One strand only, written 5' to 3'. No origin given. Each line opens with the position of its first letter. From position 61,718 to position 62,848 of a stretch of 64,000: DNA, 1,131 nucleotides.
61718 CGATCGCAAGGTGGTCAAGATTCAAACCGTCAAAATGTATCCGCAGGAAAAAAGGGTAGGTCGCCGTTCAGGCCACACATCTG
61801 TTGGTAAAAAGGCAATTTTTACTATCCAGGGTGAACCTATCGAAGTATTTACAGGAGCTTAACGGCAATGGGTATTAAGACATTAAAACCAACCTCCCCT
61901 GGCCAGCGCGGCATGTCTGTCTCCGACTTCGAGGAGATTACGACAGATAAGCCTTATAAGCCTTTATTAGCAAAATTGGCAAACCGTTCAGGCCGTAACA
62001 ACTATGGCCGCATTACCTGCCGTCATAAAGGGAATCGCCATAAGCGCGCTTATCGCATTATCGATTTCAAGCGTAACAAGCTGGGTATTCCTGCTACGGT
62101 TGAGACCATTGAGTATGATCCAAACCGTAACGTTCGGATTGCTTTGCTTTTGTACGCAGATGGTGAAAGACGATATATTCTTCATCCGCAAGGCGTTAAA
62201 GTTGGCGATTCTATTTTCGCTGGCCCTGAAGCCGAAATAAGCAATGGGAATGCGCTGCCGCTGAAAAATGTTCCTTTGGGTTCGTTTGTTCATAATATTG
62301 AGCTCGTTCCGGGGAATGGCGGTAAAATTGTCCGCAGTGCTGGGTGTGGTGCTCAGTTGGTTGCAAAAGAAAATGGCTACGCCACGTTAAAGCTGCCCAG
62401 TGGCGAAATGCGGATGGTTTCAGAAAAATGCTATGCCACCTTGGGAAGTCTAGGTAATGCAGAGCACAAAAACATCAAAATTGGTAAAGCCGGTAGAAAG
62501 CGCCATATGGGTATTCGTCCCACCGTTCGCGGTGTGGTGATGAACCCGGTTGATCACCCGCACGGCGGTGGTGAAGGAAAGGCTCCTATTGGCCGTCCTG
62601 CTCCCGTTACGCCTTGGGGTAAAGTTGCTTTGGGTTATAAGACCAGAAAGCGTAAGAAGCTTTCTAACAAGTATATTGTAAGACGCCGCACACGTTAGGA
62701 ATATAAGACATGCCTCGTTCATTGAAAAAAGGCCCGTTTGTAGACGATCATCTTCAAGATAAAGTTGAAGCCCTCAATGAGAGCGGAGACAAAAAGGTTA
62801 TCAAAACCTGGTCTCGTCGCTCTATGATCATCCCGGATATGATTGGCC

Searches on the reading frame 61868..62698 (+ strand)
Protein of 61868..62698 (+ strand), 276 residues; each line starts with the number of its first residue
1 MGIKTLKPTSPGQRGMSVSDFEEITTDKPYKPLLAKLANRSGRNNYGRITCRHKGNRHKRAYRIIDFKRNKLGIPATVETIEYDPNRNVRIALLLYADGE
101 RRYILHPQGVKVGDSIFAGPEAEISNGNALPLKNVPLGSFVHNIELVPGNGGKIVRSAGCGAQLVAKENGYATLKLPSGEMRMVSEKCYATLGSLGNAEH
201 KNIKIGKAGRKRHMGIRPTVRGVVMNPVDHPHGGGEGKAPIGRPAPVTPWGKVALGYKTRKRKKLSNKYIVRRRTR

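Call 102: find_encoding_contigs(protein=window:61868-62698:+, flank=10000, max_places=2)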
Protein window:61868-62698:+ (276 aa): 1 contig read that carries it; 1 place shown.
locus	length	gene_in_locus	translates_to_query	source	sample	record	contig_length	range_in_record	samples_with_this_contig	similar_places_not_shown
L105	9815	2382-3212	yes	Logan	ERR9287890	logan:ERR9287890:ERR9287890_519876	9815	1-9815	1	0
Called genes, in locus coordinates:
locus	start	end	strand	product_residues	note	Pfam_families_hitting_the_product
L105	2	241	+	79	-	?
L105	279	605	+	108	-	PF00338:Ribosomal_S10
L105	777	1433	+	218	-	PF00297:Ribosomal_L3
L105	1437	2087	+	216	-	PF00573:Ribosomal_L4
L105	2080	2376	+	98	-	PF00276:Ribosomal_L23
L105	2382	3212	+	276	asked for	PF00181:Ribosomal_L2_N, PF03947:Ribosomal_L2_C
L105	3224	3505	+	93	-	PF00203:Ribosomal_S19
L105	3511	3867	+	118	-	PF00237:Ribosomal_L22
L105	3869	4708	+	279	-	PF07650:KH_2, PF00189:Ribosomal_S3_C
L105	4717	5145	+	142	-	PF00252:Ribosomal_L16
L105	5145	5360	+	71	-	PF00831:Ribosomal_L29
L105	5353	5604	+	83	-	PF00366:Ribosomal_S17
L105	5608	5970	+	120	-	PF00238:Ribosomal_L14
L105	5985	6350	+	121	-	PF00467:KOW, PF17136:ribosomal_L24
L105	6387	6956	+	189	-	PF00281:Ribosomal_L5, PF00673:Ribosomal_L5_C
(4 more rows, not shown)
